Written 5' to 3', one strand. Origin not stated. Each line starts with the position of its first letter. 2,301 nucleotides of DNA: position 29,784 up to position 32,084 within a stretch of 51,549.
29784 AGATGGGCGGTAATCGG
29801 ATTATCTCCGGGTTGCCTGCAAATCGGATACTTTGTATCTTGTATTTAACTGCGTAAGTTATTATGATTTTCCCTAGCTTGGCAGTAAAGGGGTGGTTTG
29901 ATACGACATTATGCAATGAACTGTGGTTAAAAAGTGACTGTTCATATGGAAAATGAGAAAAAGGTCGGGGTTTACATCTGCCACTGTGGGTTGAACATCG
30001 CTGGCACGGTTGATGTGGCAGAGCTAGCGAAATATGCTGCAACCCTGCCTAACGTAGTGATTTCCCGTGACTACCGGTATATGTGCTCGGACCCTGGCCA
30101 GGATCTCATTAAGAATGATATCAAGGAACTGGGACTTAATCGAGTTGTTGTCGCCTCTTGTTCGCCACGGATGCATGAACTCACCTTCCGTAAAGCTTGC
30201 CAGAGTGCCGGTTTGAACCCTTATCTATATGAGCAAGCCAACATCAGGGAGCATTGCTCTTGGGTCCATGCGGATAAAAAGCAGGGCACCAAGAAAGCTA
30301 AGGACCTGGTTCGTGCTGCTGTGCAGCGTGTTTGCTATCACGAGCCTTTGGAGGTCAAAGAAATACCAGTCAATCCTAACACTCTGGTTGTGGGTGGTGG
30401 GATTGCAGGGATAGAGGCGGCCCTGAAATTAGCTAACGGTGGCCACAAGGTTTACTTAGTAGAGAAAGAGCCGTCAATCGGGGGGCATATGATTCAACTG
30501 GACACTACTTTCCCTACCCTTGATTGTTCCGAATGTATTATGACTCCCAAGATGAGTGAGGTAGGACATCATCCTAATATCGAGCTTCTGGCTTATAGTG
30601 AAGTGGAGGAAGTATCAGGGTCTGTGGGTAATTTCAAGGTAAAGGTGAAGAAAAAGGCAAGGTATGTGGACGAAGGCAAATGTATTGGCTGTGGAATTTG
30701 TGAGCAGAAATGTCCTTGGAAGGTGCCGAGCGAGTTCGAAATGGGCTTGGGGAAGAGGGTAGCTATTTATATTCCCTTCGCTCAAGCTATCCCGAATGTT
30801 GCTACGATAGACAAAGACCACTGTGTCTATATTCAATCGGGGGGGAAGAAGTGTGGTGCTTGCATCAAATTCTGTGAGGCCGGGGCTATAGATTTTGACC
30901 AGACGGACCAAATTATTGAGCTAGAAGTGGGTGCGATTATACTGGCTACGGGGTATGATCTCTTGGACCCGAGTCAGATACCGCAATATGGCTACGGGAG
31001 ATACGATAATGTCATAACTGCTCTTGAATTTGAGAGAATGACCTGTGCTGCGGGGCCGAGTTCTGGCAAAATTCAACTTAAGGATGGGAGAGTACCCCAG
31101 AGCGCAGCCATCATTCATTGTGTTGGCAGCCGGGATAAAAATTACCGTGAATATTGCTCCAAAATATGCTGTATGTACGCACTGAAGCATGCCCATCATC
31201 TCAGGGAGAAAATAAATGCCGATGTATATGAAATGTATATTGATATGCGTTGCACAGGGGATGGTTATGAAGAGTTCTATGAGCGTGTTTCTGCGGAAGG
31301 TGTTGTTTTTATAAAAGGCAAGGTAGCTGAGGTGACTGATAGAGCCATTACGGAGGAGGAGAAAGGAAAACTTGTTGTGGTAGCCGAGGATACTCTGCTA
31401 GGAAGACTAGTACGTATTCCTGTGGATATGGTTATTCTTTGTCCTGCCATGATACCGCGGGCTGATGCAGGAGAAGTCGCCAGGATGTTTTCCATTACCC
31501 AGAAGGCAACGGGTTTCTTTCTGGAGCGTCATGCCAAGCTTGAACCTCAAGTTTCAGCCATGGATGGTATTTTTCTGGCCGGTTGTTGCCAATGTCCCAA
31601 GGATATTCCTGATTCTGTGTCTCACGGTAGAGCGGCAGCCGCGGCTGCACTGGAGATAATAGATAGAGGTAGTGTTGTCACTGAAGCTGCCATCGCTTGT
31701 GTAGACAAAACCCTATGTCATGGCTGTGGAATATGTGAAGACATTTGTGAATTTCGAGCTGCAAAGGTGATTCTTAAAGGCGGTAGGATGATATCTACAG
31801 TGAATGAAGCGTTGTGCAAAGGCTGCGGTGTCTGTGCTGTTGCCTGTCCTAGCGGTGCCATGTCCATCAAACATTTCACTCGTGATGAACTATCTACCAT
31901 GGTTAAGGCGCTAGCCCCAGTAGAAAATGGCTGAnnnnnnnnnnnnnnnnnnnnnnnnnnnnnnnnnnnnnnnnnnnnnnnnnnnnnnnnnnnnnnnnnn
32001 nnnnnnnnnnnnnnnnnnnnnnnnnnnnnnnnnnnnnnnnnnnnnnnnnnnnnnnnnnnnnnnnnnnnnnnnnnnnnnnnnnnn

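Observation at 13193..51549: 38-kb redox island: three electron-bifurcation families wired through five copies of one GltD/NfnB-like module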

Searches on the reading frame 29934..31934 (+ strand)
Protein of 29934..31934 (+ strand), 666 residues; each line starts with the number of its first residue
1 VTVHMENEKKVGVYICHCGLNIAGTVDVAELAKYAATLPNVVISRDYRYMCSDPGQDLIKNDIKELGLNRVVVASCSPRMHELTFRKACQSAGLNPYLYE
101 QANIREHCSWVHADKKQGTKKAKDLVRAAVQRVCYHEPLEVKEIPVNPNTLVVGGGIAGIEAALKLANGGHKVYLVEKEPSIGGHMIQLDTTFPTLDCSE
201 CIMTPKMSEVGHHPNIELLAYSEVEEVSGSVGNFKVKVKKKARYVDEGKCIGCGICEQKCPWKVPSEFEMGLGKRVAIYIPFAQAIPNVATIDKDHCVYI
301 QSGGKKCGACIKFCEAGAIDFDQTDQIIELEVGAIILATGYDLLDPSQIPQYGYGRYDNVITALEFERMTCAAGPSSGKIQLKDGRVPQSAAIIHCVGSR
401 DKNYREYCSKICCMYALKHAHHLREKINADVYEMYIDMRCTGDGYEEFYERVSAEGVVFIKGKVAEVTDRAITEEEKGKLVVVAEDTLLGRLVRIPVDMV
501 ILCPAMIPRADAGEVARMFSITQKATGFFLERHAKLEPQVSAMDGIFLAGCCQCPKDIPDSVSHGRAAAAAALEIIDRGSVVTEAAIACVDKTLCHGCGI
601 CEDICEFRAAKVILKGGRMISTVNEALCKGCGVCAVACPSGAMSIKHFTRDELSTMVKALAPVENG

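Call 4: search_protein_families(library=pfam, proteins=[window:29934-31934:+])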
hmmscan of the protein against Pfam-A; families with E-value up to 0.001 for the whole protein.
window:29934-31934:+ (666 aa): 18 families
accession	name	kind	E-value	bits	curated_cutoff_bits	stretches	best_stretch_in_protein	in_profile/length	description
PF00037.32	Fer4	-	9.1e-18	63.7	21.1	2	244-263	2-21/24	4Fe-4S binding domain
PF12838.12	Fer4_7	-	7.6e-11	42.7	27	2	595-642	2-52/52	4Fe-4S dicluster domain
PF12837.12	Fer4_6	-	8.9e-11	41.6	25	1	621-642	2-23/24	4Fe-4S binding domain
PF14697.11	Fer4_21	-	3.1e-09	37.3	35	1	588-643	1-57/59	4Fe-4S dicluster domain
PF13484.11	Fer4_16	-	1.2e-08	36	30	0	238-263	41-66/66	4Fe-4S double cluster binding domain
PF07992.20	Pyr_redox_2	-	2.9e-08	33.9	26.1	1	150-246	3-79/291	Pyridine nucleotide-disulphide oxidoreductase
PF12831.13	FAD_oxidored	-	3.3e-08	33.7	27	1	151-186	3-38/416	FAD dependent oxidoreductase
PF00890.30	FAD_binding_2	-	2.5e-07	30.7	20.4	1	150-185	2-37/414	FAD binding domain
PF12797.12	Fer4_2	-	3.2e-07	30.3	24.5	1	243-262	3-22/22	4Fe-4S binding domain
PF13450.12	NAD_binding_8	-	8.4e-07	29.6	21.9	1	152-186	1-35/68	NAD(P)-binding Rossmann-like domain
PF13187.11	Fer4_9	-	1.6e-06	28.5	27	1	595-643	2-52/52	4Fe-4S dicluster domain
PF01134.28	GIDA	-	7.1e-06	25.8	22.1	1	151-202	3-44/391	Glucose inhibited division protein A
PF01266.30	DAO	-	4.4e-05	23.6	27.9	1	151-184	3-36/353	FAD dependent oxidoreductase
PF25160.1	LdpA_Fe-S-bd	-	7.3e-05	22.9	27.6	0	601-644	9-44/49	LdpA Fe-S cluster-binding domain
PF00070.33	Pyr_redox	-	9e-05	23.4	22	1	150-183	2-35/82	Pyridine nucleotide-disulphide oxidoreductase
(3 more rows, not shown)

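Call 7: search_protein_families(library=ncbifam, proteins=[window:29934-31934:+])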
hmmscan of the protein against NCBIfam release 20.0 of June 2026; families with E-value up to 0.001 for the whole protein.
window:29934-31934:+ (666 aa): 69 families (the best 25 are shown)
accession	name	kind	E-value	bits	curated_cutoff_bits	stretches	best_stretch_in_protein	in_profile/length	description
NF040770.1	hetero_SS_HdrA2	exception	5e-248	825.2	1100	1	10-663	1-643/777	CoB-CoM heterodisulfide reductase HdrA2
NF041778.1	hetero_SS_HdrA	equivalog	2.3e-186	621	1400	1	7-661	4-651/771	ferredoxin:CoB-CoM heterodisulfide reductase subunit HdrA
NF041891.1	hdrA_Methbact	equivalog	1.1e-164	549.7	1300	1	10-659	2-634/762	ferredoxin:CoB-CoM heterodisulfide reductase subunit HdrA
NF009410.0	PRK12771.1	subfamily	2.4e-11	42.9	516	1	150-186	141-177/566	NAD(P)-binding protein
NF007382.0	PRK09898.1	equivalog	3.7e-10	39.7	213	2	231-265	137-171/208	ferredoxin-like protein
NF038196.1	ferrodoxin_EFR1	subfamily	1.9e-09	37.9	75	1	235-263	172-199/242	EFR1 family ferrodoxin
NF042909.1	FMH_DH_FwdF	exception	2.3e-09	36.8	375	2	244-328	11-81/336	tungsten-dependent formylmethanofuran dehydrogenase subunit FwdF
TIGR02179.1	PorD_KorD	subfamily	1.8e-08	34.4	60.05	0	619-645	48-74/78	2-oxoacid:acceptor oxidoreductase, delta subunit, pyruvate/2-ketoisovalerate family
TIGR04105.1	FeFe_hydrog_B1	subfamily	3.1e-08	32.7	450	1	236-359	130-244/462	monomeric [FeFe] hydrogenase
TIGR01944.1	rnfB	subfamily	4.3e-08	32.9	68.7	1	583-651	103-168/190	RnfABCDGE type electron transport complex subunit B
NF005503.0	PRK07118.1-2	equivalog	9.8e-08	31.6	252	1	238-325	157-235/292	RnfABCDGE type electron transport complex subunit B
NF045637.1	carotdesatCrtDProt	equivalog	1.3e-07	30.6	580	1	151-204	2-55/485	1-hydroxycarotenoid 3,4-desaturase CrtD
NF005560.0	PRK07233.1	equivalog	1.7e-07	30.5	252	1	150-191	3-44/435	hypothetical protein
TIGR03997.1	mycofact_OYE_2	equivalog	3.4e-07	29.1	793.15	1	146-188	378-420/645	mycofactocin system FadH/OYE family oxidoreductase 2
NF003475.0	PRK05113.1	equivalog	4.4e-07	29.9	203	1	583-649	103-166/190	electron transport complex subunit RsxB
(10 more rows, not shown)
